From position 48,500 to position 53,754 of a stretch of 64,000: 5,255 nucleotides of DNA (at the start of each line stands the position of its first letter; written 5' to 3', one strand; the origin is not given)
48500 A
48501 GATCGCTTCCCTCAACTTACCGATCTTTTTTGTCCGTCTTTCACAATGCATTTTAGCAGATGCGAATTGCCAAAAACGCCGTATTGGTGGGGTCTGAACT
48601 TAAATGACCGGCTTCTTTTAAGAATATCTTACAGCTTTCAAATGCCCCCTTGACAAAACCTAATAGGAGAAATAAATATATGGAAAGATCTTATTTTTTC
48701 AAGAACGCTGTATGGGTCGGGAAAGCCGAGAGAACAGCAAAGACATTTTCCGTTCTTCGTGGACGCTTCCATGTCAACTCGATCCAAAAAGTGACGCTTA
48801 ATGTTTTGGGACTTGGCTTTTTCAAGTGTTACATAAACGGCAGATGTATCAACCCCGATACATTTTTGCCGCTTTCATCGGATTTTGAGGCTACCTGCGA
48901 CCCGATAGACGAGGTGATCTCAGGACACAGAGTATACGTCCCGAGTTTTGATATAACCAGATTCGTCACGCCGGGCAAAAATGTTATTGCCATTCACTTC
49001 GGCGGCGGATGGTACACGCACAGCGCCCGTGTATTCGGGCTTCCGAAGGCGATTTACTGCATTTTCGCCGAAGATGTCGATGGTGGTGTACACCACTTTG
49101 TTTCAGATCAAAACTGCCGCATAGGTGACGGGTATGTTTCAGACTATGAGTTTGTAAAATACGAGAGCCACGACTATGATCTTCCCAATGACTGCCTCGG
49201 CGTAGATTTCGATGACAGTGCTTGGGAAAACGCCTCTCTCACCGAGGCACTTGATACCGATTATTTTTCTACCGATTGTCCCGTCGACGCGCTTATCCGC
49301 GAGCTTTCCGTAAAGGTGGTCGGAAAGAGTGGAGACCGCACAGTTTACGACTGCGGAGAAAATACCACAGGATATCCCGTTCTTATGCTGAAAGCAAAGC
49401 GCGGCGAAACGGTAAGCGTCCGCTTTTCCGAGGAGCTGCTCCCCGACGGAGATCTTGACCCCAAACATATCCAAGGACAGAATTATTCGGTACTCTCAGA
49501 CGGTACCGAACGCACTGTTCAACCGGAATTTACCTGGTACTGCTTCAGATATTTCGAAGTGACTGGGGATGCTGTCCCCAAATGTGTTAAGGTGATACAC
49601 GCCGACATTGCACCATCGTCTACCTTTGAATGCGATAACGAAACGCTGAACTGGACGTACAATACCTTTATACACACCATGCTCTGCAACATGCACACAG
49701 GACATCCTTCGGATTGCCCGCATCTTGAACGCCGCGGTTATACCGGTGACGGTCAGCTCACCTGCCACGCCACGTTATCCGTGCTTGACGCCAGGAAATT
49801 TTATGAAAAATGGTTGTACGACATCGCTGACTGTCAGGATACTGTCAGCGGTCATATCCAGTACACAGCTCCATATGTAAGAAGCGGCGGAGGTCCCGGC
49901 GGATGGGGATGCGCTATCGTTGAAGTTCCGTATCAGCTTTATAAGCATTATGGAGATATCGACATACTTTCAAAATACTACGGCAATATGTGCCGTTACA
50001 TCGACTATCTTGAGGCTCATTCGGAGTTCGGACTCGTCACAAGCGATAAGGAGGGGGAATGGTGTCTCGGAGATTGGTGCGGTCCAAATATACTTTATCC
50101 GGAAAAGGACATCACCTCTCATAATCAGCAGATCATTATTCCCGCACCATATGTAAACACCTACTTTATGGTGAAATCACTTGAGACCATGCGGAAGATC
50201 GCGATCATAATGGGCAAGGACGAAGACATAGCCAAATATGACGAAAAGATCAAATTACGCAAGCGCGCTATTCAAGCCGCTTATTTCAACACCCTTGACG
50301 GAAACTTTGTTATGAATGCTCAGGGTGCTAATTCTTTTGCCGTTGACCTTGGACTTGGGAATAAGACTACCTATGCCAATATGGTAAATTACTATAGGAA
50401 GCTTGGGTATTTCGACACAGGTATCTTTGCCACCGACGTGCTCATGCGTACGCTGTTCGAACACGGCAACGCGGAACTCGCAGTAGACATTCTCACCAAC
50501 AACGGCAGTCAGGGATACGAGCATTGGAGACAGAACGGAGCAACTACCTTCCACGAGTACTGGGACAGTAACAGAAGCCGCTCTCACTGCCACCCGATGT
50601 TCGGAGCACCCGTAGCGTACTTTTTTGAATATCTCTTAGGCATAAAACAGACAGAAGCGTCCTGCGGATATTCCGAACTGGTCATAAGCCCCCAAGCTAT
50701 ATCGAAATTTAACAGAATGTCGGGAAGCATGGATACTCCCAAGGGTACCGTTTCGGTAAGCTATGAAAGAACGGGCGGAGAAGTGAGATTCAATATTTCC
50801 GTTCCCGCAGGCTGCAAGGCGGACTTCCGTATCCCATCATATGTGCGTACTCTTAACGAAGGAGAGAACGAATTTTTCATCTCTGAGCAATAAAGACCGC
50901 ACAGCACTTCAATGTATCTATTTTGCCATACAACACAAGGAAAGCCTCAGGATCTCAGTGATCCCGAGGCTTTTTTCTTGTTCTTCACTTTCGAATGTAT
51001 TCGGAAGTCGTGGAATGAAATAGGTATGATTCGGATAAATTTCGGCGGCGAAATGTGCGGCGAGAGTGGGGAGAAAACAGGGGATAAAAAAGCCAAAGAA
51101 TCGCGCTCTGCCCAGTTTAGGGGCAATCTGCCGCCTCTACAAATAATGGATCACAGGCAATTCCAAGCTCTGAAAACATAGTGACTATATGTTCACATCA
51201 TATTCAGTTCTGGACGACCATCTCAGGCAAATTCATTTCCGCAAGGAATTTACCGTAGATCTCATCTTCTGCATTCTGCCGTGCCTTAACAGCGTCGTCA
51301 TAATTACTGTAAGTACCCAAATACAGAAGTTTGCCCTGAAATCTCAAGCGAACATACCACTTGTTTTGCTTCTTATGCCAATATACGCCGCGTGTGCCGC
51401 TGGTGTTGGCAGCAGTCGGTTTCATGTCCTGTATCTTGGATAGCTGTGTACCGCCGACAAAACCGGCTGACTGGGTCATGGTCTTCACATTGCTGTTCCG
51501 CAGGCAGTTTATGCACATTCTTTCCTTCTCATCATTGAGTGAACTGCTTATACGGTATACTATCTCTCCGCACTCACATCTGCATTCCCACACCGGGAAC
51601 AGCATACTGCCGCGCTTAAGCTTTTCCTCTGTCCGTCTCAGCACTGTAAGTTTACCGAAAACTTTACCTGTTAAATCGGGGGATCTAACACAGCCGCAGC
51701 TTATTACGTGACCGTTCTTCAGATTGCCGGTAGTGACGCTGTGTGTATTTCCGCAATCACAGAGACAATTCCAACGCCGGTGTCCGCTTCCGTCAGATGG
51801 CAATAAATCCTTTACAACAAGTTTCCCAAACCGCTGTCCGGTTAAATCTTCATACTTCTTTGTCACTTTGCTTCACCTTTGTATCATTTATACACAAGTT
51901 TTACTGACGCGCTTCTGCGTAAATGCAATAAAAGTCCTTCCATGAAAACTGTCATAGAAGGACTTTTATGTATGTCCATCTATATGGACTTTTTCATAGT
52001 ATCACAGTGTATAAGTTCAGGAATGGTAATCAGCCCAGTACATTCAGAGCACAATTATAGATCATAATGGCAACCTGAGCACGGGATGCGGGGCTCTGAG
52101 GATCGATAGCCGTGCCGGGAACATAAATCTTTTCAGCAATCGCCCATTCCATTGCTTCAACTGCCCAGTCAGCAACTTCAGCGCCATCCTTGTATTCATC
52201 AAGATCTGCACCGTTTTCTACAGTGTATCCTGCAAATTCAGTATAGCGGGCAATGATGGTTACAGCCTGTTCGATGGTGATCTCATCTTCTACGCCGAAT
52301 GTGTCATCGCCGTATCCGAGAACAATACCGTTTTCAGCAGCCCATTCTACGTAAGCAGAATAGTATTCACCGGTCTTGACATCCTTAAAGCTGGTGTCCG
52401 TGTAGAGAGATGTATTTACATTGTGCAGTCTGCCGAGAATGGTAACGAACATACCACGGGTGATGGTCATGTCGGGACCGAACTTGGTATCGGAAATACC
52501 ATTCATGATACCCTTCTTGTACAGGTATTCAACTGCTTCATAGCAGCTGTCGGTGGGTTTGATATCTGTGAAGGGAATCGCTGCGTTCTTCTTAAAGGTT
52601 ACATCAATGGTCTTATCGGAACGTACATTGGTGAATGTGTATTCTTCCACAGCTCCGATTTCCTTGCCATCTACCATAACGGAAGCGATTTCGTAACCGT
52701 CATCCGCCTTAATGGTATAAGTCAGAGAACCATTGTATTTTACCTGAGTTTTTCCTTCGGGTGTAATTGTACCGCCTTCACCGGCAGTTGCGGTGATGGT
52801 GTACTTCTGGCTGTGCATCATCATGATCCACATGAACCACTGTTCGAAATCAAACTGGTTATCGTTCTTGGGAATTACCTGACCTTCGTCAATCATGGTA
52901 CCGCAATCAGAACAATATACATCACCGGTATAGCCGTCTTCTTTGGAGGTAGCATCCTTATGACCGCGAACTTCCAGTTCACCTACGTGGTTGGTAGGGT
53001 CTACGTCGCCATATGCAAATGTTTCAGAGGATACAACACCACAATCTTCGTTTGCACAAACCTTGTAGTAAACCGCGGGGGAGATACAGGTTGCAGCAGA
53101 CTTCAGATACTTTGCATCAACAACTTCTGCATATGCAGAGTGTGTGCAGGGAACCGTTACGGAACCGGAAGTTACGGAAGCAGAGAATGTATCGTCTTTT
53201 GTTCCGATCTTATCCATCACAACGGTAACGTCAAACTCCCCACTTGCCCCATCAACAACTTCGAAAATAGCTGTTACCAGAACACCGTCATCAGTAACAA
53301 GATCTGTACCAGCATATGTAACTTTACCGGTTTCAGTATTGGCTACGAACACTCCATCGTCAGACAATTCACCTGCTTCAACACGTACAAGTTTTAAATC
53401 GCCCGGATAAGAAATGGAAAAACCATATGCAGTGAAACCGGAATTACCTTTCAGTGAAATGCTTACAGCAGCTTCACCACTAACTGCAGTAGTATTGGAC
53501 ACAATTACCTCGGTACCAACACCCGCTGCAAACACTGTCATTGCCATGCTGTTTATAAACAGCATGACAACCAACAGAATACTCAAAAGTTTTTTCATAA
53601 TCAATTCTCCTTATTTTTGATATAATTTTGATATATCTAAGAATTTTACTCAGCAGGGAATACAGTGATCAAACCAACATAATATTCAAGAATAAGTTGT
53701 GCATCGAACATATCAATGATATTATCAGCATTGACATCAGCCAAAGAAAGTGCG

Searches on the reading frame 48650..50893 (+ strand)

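Call 10: search_protein_families(library=pfam, proteins=[window:48650-50893:+])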
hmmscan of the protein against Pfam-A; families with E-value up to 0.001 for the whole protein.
window:48650-50893:+ (747 aa): 4 families
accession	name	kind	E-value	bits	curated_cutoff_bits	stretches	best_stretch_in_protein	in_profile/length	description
PF17389.8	Bac_rhamnosid6H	-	2.3e-72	244.6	24.5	1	324-661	4-338/339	Bacterial alpha-L-rhamnosidase 6 hairpin glycosidase domain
PF05592.18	Bac_rhamnosid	-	1.8e-14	53.9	22.2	1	229-307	6-87/102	Bacterial alpha-L-rhamnosidase concanavalin-like domain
PF08531.16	Bac_rhamnosid_N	-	2.6e-12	47.4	25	1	44-199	2-154/172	Alpha-L-rhamnosidase N-terminal domain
PF17390.7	Bac_rhamnosid_C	-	1.8e-10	40.9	22.1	1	664-741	1-76/78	Bacterial alpha-L-rhamnosidase C-terminal domain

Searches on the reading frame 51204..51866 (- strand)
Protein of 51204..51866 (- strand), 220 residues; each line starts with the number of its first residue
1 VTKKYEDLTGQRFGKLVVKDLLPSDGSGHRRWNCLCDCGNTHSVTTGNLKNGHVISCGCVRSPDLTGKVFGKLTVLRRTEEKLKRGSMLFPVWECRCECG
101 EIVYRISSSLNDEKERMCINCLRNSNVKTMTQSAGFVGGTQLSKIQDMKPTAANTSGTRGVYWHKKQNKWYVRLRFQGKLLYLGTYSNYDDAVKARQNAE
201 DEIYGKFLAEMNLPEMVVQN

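Call 10: search_protein_families(library=pfam, proteins=[window:51204-51866:-])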
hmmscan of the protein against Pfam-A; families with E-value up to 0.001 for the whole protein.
window:51204-51866:- (220 aa): 1 family
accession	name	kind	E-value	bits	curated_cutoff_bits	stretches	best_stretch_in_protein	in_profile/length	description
PF00847.26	AP2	-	0.00059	20.5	33.3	0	157-193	2-41/54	AP2 domain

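Call 11: search_protein_families(library=ncbifam, proteins=[window:51204-51866:-])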
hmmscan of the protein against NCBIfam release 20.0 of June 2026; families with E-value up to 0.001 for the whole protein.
window:51204-51866:- (220 aa): 0 families

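Call 56: search_protein_families(library=pfam, proteins=[window:51204-51866:-], max_evalue=1)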
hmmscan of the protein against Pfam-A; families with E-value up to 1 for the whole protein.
window:51204-51866:- (220 aa): 6 families
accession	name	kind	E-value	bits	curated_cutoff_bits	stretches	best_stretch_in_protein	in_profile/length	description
PF00847.26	AP2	-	0.00059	20.5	33.3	1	157-193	2-41/54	AP2 domain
PF04828.22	GFA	-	0.023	15.2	24.3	1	94-132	3-41/115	Glutathione-dependent formaldehyde-activating enzyme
PF08882.16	Acetone_carb_G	-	0.074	13.7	21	0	29-56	22-49/113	Acetone carboxylase gamma subunit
PF23948.1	ARM_5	-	0.13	11.4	27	1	156-196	261-301/419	ARM-like repeat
PF05037.18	DUF669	-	0.16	12.6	21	1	97-176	50-127/138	Protein of unknown function (DUF669)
PF08332.16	CaMKII_AD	-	0.21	12.2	22.1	1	120-172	67-119/128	Calcium/calmodulin dependent protein kinase II association domain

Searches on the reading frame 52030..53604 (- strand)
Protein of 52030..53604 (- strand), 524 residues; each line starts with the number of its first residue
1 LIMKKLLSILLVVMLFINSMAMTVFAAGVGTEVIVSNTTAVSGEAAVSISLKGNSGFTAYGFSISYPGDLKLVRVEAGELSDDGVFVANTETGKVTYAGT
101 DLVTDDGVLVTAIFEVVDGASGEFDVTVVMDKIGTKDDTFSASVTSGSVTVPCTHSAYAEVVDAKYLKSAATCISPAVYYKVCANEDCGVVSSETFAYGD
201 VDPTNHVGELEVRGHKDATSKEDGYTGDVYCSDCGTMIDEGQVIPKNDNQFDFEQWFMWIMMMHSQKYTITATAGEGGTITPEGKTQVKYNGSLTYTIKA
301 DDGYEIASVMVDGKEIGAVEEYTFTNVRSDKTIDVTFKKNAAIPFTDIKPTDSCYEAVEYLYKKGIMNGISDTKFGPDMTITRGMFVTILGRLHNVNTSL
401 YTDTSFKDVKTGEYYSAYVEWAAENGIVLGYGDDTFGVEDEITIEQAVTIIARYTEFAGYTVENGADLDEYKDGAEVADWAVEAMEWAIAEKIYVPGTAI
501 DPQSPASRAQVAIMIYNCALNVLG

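Call 10: search_protein_families(library=pfam, proteins=[window:52030-53604:-])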
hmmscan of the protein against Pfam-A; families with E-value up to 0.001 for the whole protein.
window:52030-53604:- (524 aa): 2 families
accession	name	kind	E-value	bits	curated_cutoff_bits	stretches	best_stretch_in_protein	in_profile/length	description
PF00395.25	SLH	-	1.6e-29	102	20.8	3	344-384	1-41/44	S-layer homology domain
PF18998.6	Flg_new_2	-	7.8e-05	23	23.6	1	268-340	1-72/73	Divergent InlB B-repeat domain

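Call 11: search_protein_families(library=ncbifam, proteins=[window:52030-53604:-])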
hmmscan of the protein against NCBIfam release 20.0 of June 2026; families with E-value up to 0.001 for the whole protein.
window:52030-53604:- (524 aa): 1 family
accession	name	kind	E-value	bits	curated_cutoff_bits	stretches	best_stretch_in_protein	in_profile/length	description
NF033190.2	inl_like_NEAT_1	exception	2.6e-10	39.3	1275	1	334-454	574-690/754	NEAT domain-containing leucine-rich repeat protein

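Call 56: search_protein_families(library=pfam, proteins=[window:52030-53604:-], max_evalue=1)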
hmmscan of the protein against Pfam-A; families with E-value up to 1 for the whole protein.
window:52030-53604:- (524 aa): 8 families
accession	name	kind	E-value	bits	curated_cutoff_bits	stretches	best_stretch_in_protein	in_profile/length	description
PF00395.25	SLH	-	1.6e-29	102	20.8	3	344-384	1-41/44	S-layer homology domain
PF18998.6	Flg_new_2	-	7.8e-05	23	23.6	1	268-340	1-72/73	Divergent InlB B-repeat domain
PF08271.17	Zn_Ribbon_TF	-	0.017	15.1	29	1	225-242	16-33/43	TFIIB zinc-binding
PF23986.1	Pam3_gp59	-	0.024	15.5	27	0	452-494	25-66/76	Phage Pam3 gp59 related protein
PF02470.25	MlaD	-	0.093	13.4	25.1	0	307-338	19-48/81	MlaD protein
PF25753.1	SF0329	-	0.19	12.3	27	1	294-366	26-99/165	SF0329 protein family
PF22820.2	TcaA_3rd_4th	-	0.19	12.1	27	1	297-340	4-49/73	TcaA protein 3rd/4th domain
PF18224.6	ToxB_N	-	0.51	10.9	25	0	178-191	34-46/61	ToxB N-terminal domain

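Call 57: search_solved_structures(query=window:52030-53604:-, max_evalue=1)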
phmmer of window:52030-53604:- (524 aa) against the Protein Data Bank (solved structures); distinct sequences matched with E-value up to 1: 5.
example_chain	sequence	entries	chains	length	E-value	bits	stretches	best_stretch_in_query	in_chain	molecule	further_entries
3pyw_A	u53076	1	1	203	6.2e-06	28.5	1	345-513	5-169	S-layer protein sap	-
6bt4_A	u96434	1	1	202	8.9e-06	27.9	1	345-514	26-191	S-layer protein sap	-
8bz2_A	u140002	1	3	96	0.004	19.2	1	341-389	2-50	S-layer homology domain-containing protein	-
8bys_A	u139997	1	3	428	0.015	17.3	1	340-387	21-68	S-layer homology domain-containing protein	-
8bym_A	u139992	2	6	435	0.021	16.8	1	340-387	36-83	S-layer homology domain-containing protein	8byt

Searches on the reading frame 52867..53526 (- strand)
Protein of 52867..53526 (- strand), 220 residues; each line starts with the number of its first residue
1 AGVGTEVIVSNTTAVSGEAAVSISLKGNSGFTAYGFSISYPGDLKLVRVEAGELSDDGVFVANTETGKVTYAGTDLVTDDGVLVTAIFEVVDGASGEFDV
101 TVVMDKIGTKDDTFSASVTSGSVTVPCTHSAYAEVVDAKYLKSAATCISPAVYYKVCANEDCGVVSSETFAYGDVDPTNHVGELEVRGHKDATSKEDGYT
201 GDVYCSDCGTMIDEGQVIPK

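Call 63: find_homologous_proteins(query=window:52867-53526:-, max_evalue=0.001)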
Query seq(220 aa) (220 aa): 9 proteins with E <= 0.001 among 470 candidates.
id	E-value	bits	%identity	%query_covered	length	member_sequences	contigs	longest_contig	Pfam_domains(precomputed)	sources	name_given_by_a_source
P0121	1.1e-19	89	35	45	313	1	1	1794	-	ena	-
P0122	1.2e-15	76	56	37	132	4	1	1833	-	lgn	-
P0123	3.1e-14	71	56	33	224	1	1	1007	PF01370.28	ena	-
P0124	1.1e-12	66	49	21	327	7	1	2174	PF13306.13,PF13855.13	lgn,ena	-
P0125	1.9e-9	56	61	19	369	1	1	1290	-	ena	-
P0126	1.5e-6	46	70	14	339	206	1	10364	-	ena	-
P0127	2.6e-4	39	45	38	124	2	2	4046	-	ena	-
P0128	5.6e-4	38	33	61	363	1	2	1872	-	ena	-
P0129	8.2e-4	37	60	21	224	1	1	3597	-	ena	-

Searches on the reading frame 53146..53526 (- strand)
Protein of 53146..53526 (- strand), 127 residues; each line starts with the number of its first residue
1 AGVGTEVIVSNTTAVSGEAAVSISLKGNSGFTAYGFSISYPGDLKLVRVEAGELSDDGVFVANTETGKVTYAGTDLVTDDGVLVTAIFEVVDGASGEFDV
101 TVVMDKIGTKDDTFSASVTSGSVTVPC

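Call 64: search_solved_structures(query=window:53146-53526:-, max_evalue=10, show_alignments=2)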
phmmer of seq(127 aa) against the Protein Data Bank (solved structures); distinct sequences matched with E-value up to 10: 1.
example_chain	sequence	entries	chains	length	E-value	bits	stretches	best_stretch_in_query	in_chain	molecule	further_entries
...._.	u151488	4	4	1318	0.29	14.2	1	19-94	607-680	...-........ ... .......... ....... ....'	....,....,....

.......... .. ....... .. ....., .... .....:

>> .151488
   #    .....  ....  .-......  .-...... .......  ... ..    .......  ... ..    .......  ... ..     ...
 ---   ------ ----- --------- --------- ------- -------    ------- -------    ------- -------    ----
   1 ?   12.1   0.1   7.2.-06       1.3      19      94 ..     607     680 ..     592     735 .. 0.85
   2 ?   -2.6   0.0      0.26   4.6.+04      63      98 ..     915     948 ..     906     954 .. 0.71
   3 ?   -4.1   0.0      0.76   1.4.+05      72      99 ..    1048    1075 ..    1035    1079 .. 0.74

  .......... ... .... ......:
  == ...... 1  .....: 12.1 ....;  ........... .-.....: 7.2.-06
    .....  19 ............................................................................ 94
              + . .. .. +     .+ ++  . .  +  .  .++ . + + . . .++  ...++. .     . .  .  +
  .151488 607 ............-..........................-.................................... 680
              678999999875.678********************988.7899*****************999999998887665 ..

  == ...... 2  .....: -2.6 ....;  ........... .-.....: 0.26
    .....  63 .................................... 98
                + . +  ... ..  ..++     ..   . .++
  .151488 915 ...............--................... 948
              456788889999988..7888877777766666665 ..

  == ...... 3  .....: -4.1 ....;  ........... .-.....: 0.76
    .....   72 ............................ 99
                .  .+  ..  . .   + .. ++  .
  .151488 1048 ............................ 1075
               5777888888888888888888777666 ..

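Call 69: predict_structure(protein=window:53146-53526:-)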
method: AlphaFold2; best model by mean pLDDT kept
length: 127 residues; sequences in the alignment: 1
mean_pLDDT: 71.3   pTM: 0.66
mean pLDDT of the five models: 71.3, 63.9, 56.6, 54.4, 51.7
residues with pLDDT >= 90: 0; 70-90: 75; 50-70: 50; < 50: 2
segments of 3 or more residues with pLDDT < 50: none
pLDDT, mean of each block of 10 residues (from residue 1): 61 70 69 76 79 71 81 66 76 74 68 70 66
secondary structure, 60 per line:
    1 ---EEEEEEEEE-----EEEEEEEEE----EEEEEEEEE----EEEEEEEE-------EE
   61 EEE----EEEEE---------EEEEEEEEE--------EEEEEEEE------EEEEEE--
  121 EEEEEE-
elements in order: E4-12 E18-26 E31-39 E44-51 E59-63 E68-72 E82-90 E99-106 E113-118 E121-126

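Call 72: fold_search(model_id=the predicted structure, library=pdb)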
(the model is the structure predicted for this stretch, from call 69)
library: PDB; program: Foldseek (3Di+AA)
matches with E <= 10: 1824; with E <= 0.001: 3
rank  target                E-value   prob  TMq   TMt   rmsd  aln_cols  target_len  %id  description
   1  9ifr                  3.9e-04  1.00  0.48  0.49   6.8       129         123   18  CLIPPER domain from the Gram-negative fibrillar adhesin "B9T28_05395 (released 2025-11-26)
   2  2zf9_D                7.7e-04  1.00  0.55  0.41   6.5       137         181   20  Crystal structure of a type III cohesin module from the cellulosomal ScaE cell-surface anchoring scaffoldin of Ruminoc (released 2008-12-30)
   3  4ikn_A                7.7e-04  1.00  0.54  0.30   9.6       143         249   10  Crystal structure of adaptor protein complex 3 (AP-3) mu3A subunit C-terminal domain, in complex with a sorting peptid (released 2013-02-20)
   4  4lee_A                1.1e-03  1.00  0.59  0.28   4.3       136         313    9  Structure of the Als3 adhesin from Candida albicans, residues 1-313 (mature sequence), triple mutant in the binding ca (released 2014-05-14)
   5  9gvb_A                1.2e-03  1.00  0.52  0.36   4.4       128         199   17  Ruminococcus flavefaciens Coh-Doc complex between a group 2 Dockerin and the Cohesin from cell surface attached scaffo (released 2025-10-08)
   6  2jh2_C                1.3e-03  1.00  0.51  0.51   7.3       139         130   20  X-ray crystal structure of a cohesin-like module from Clostridium perfringens (released 2007-11-06)
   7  4iu3_A                1.3e-03  1.00  0.53  0.35   6.0       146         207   16  Cohesin-dockerin -X domain complex from Ruminococcus flavefacience (released 2013-04-24)
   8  4iu2_A                1.3e-03  1.00  0.53  0.35   6.0       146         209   16  Cohesin-dockerin -X domain complex from Ruminococcus flavefacience (released 2013-04-24)
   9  8ajy_A                1.4e-03  1.00  0.52  0.36   4.4       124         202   17  Ruminococcus flavefaciens Cohesin-Dockerin structure: dockerin from ScaH adaptor scaffoldin in complex with the cohesi (released 2022-11-02)
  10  7og1_MMM              1.6e-03  1.00  0.57  0.21  10.4       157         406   11  AP2 clathrin adaptor core in complex with cargo peptide and FCHO2 (released 2022-06-01)
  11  2zf9_A                1.7e-03  1.00  0.53  0.39   6.8       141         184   20  Crystal structure of a type III cohesin module from the cellulosomal ScaE cell-surface anchoring scaffoldin of Ruminoc (released 2008-12-30)
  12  1amx                  1.8e-03  1.00  0.48  0.42   6.2       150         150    5  COLLAGEN-BINDING DOMAIN FROM A STAPHYLOCOCCUS AUREUS ADHESIN (released 1998-06-24)
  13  4le8_A                1.9e-03  1.00  0.60  0.29   6.1       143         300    8  Structure of the Als3 adhesin from Candida albicans, residues 1-299 (mature sequence) (released 2014-09-24)
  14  2zf9_B                2.0e-03  1.00  0.51  0.38   7.1       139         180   19  Crystal structure of a type III cohesin module from the cellulosomal ScaE cell-surface anchoring scaffoldin of Ruminoc (released 2008-12-30)
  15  7l0o_B                2.1e-03  1.00  0.52  0.17   5.1       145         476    8  Streptococcus gordonii C123 Domain(s)-Structural and Functional Analysis (released 2021-09-08)
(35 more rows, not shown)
